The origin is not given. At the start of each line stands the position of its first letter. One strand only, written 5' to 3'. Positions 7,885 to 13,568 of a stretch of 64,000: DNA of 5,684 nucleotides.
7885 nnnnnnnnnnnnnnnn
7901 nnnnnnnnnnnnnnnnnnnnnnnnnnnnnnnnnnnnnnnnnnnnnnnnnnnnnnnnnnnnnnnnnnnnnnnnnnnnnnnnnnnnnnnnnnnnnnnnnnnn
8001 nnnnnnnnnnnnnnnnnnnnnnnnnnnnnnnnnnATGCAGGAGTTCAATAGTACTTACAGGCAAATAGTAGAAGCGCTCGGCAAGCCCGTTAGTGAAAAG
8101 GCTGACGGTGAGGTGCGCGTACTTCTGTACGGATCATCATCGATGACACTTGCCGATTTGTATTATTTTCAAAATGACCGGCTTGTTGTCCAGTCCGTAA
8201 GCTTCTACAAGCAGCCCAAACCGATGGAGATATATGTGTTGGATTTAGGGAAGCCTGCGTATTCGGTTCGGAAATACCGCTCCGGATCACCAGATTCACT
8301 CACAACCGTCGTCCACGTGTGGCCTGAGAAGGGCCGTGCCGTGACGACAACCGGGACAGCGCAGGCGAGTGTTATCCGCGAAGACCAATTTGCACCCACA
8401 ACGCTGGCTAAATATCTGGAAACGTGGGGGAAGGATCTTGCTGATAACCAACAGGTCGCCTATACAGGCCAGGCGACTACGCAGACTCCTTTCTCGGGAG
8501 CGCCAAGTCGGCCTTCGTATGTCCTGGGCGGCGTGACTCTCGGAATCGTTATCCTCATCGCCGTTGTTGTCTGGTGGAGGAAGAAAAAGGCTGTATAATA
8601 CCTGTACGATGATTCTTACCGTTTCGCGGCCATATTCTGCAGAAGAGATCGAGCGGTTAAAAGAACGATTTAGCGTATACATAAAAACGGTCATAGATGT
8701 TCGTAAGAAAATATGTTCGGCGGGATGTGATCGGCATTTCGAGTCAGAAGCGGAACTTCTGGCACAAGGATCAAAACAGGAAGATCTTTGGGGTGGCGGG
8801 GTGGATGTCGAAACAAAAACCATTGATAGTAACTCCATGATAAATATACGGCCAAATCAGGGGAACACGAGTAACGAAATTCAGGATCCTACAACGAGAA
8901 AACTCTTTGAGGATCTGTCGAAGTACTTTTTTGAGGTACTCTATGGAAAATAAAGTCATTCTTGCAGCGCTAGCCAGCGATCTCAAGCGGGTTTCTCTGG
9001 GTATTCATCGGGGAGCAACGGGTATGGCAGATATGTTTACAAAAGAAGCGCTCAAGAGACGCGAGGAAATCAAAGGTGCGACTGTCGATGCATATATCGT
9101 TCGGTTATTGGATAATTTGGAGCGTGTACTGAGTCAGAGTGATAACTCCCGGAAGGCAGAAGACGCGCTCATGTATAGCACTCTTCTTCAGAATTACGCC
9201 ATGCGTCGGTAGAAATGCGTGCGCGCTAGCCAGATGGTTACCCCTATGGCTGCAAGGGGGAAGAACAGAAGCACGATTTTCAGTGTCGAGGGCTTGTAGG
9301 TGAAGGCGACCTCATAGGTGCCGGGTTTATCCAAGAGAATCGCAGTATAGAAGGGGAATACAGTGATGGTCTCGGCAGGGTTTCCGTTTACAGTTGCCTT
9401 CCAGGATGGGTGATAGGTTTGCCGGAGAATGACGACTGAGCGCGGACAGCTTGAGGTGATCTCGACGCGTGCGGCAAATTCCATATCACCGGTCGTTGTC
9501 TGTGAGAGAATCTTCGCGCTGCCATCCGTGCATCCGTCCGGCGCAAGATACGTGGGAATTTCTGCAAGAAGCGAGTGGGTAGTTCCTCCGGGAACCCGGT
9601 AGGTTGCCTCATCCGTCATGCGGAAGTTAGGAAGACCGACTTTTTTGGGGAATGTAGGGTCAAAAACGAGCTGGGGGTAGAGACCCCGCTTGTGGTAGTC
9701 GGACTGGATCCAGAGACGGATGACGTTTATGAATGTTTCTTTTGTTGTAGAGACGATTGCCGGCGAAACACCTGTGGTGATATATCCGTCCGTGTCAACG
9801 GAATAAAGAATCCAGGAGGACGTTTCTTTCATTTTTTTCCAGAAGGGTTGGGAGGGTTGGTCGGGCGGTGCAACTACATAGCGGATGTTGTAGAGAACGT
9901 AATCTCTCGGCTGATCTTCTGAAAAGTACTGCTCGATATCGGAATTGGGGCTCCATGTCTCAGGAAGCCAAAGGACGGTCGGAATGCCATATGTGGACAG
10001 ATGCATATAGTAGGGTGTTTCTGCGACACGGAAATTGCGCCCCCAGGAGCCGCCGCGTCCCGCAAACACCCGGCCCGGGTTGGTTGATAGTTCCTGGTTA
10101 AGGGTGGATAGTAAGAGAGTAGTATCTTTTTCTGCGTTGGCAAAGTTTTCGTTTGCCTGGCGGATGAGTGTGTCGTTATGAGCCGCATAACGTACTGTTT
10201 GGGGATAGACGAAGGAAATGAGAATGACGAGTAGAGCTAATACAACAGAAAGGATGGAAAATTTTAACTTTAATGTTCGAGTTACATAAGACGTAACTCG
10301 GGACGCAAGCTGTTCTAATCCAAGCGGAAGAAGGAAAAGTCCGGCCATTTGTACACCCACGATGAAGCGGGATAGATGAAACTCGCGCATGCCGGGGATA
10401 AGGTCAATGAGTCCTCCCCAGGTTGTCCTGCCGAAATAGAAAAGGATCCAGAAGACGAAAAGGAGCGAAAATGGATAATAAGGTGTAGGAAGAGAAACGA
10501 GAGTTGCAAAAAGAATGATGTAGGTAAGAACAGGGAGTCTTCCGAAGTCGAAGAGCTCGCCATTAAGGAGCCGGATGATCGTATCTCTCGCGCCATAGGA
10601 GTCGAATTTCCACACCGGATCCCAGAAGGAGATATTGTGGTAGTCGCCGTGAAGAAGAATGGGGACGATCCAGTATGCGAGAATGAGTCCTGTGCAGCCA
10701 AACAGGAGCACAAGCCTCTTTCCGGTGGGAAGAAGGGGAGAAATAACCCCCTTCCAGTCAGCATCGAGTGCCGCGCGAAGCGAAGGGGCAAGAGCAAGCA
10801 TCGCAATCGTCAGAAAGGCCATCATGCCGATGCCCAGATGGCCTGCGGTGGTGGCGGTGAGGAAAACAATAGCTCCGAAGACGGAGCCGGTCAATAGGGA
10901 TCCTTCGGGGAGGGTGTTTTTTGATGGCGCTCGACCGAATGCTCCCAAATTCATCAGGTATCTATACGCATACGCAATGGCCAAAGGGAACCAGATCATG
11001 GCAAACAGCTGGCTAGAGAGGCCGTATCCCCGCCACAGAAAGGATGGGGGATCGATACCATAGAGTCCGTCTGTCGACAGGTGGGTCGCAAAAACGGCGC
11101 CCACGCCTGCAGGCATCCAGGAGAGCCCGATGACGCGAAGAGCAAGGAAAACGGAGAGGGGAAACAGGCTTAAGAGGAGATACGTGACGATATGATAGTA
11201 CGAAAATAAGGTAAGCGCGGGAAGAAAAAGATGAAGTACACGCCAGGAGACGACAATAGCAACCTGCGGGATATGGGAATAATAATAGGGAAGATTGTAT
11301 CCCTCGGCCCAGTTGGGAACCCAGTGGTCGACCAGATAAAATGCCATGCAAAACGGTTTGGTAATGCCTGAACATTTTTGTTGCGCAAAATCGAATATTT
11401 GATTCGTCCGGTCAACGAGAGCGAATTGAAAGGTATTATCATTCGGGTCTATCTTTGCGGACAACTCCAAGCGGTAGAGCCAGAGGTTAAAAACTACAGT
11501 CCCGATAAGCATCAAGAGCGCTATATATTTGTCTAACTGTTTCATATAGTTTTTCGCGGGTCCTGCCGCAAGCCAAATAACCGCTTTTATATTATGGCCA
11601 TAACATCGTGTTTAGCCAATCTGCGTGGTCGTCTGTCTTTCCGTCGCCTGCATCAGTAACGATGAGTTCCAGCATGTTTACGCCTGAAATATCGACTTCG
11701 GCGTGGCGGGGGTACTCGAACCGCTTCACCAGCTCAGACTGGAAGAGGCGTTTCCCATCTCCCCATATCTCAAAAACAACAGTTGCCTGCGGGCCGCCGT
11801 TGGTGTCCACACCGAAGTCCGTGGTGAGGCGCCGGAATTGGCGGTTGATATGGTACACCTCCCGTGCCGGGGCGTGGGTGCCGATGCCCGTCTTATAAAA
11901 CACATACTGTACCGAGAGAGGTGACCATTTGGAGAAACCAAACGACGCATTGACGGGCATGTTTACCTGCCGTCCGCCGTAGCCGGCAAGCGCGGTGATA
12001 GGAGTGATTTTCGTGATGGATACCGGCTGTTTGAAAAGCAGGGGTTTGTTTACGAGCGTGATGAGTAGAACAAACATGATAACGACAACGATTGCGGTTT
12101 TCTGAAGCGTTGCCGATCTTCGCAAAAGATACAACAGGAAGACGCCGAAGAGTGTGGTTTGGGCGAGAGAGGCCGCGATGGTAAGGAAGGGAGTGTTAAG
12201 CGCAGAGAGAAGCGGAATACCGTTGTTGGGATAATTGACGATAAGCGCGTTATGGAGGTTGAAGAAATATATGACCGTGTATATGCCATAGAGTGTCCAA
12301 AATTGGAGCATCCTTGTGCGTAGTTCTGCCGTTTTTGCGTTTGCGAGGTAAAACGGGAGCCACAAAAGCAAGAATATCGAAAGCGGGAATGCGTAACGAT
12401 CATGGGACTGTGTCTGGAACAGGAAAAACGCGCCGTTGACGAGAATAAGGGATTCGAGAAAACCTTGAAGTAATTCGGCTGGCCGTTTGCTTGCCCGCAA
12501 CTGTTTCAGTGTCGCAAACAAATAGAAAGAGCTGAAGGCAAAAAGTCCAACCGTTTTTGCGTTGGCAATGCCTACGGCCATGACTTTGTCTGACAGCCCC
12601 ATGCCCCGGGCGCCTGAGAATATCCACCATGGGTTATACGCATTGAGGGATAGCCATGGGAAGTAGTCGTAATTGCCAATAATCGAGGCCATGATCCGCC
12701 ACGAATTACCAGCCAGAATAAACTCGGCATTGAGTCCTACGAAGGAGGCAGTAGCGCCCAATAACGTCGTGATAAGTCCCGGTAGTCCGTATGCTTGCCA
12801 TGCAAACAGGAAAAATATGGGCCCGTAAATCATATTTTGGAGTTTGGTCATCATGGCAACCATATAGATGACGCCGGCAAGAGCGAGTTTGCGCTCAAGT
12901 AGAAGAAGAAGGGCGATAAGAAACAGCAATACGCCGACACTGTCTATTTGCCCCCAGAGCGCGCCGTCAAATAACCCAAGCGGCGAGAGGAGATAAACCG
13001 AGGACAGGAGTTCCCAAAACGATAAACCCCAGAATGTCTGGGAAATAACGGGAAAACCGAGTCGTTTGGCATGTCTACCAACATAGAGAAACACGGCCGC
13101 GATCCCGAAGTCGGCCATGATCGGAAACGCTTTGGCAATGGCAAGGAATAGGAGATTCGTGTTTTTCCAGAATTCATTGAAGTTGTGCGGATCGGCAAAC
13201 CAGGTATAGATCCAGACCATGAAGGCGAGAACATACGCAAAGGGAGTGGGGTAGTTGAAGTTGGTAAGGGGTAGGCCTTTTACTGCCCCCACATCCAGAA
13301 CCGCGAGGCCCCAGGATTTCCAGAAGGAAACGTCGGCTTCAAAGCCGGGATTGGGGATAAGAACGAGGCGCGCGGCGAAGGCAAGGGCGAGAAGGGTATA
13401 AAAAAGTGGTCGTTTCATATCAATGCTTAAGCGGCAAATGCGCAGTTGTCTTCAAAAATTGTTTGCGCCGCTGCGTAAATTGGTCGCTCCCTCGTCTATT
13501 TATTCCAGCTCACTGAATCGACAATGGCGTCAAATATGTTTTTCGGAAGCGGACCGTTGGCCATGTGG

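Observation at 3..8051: Giant (>2682 aa) multidomain envelope protein combining a Fic-like motif, triplicated beta-rich repeat, TM clusters and a C-terminal HExxH domain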

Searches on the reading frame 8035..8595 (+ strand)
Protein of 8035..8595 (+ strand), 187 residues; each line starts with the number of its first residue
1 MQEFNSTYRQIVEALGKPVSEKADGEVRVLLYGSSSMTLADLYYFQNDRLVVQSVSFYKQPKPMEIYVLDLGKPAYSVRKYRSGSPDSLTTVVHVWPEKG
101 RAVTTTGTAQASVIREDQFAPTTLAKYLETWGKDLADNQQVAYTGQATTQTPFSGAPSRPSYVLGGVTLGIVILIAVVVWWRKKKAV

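Call 12: search_protein_families(library=pfam, proteins=[window:8035-8595:+], max_evalue=0.001)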
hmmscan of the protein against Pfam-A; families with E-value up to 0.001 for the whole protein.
window:8035-8595:+ (187 aa): 0 families

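Call 31: search_protein_families(library=padloc, proteins=[window:8035-8595:+], max_evalue=0.1)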
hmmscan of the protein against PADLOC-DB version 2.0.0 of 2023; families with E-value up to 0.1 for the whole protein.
window:8035-8595:+ (187 aa): 0 families

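Call 32: search_protein_families(library=phrogs, proteins=[window:8035-8595:+], max_evalue=0.1)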
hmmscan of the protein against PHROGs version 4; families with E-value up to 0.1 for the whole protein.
window:8035-8595:+ (187 aa): 0 families

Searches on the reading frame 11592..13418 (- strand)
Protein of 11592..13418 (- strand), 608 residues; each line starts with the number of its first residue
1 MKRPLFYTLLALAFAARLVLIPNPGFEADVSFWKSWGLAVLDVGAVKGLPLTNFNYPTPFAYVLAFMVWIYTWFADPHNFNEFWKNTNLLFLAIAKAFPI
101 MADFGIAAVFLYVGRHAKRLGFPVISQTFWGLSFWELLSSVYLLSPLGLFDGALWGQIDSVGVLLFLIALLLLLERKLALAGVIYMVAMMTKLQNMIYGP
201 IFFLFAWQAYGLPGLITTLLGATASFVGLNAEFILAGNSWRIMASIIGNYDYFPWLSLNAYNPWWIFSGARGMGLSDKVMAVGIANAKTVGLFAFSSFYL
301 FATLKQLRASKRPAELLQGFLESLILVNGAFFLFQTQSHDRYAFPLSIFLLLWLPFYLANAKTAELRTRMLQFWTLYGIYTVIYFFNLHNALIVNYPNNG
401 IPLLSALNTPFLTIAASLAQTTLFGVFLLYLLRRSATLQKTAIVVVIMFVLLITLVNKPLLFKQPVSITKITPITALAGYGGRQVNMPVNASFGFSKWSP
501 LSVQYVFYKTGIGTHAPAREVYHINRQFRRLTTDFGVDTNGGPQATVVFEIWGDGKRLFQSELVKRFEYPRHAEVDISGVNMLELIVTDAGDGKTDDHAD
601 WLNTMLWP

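Call 12: search_protein_families(library=pfam, proteins=[window:11592-13418:-], max_evalue=0.001)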
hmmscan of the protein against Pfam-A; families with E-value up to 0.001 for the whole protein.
window:11592-13418:- (608 aa): 1 family
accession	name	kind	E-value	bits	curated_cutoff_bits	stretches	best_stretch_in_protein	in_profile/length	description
PF08305.17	NPCBM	-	1.8e-30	106.2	23.9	1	478-606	15-136/137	NPCBM/NEW2 domain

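Call 60: find_related_loci(query=A2, collection=genome_contigs, flank=10000)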
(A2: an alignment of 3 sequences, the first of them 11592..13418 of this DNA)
Query A2 (608 aa) in genome_contigs; peptide patterns used: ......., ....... (x = any residue, [..] = any of these).
84 stretches matched a pattern; 40 encode a relative of the query (tblastn E <= 1e-3); 40 distinct loci.
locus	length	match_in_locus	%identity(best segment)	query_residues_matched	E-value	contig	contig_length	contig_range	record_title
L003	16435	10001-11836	72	1-608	0e+0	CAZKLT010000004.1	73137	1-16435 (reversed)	MAG TPA_asm: uncultured Gammaproteobacteria bacterium isolate SRP237561_co1_402 genome assembly, contig: NODE_459_length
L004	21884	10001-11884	56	7-608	0e+0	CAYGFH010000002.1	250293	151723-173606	MAG TPA_asm: uncultured Gammaproteobacteria bacterium isolate ERP113451_co1_294 genome assembly, contig: NODE_9_length_2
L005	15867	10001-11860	57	6-608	0e+0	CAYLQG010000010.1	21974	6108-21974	MAG TPA_asm: uncultured Gammaproteobacteria bacterium isolate binchicken_co54_478 genome assembly, contig: NODE_4156_len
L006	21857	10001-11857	57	2-608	0e+0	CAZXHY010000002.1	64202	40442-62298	MAG TPA_asm: uncultured Gammaproteobacteria bacterium isolate ERP113451_co3_13 genome assembly, contig: NODE_187_length_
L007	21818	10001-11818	57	21-608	0e+0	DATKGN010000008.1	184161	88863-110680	MAG TPA_asm: Patescibacteria group bacterium isolate SMAG_U14552 k141_55232, whole genome shotgun sequence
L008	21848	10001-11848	54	2-608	0e+0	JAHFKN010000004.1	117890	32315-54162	MAG: Candidatus Gottesmanbacteria bacterium isolate nzgw410 NODE_124_length_117891_cov_18.801639, whole genome shotgun s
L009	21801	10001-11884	56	1-608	0e+0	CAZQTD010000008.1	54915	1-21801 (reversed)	MAG TPA_asm: uncultured Gammaproteobacteria bacterium isolate binchicken_co58_20 genome assembly, contig: NODE_451_lengt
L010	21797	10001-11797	55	17-608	0e+0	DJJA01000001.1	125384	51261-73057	MAG TPA_asm: Candidatus Gottesmanbacteria bacterium UBA6580 UBA6580_contig_190, whole genome shotgun sequence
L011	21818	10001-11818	56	10-608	0e+0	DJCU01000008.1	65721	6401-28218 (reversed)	MAG TPA_asm: Candidatus Gottesmanbacteria bacterium UBA5942 UBA5942_contig_276, whole genome shotgun sequence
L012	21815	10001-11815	57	21-608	0e+0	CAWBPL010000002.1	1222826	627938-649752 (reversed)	MAG: Candidatus Gottesmanbacteria bacterium isolate MFD01476.bin.2.135 genome assembly, contig: contig_74641, whole geno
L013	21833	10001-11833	55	4-608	0e+0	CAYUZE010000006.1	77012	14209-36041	MAG TPA_asm: uncultured Gammaproteobacteria bacterium isolate binchicken_co130_63 genome assembly, contig: NODE_569_leng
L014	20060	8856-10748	55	1-608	0e+0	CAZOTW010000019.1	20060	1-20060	MAG TPA_asm: uncultured Gammaproteobacteria bacterium isolate SRP080215_co1_129 genome assembly, contig: NODE_1587_lengt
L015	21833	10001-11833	55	4-608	0e+0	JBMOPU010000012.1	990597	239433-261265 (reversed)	MAG: Patescibacteria group bacterium isolate Betzabe_MAG136 MAG136_14, whole genome shotgun sequence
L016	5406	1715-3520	56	3-608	0e+0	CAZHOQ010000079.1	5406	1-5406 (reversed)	MAG TPA_asm: uncultured Gammaproteobacteria bacterium isolate SRP093185_co1_203 genome assembly, contig: NODE_11505_leng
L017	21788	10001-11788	55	2-608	0e+0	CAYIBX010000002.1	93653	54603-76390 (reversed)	MAG TPA_asm: uncultured Gammaproteobacteria bacterium isolate ERP119705_co18_370 genome assembly, contig: NODE_120_lengt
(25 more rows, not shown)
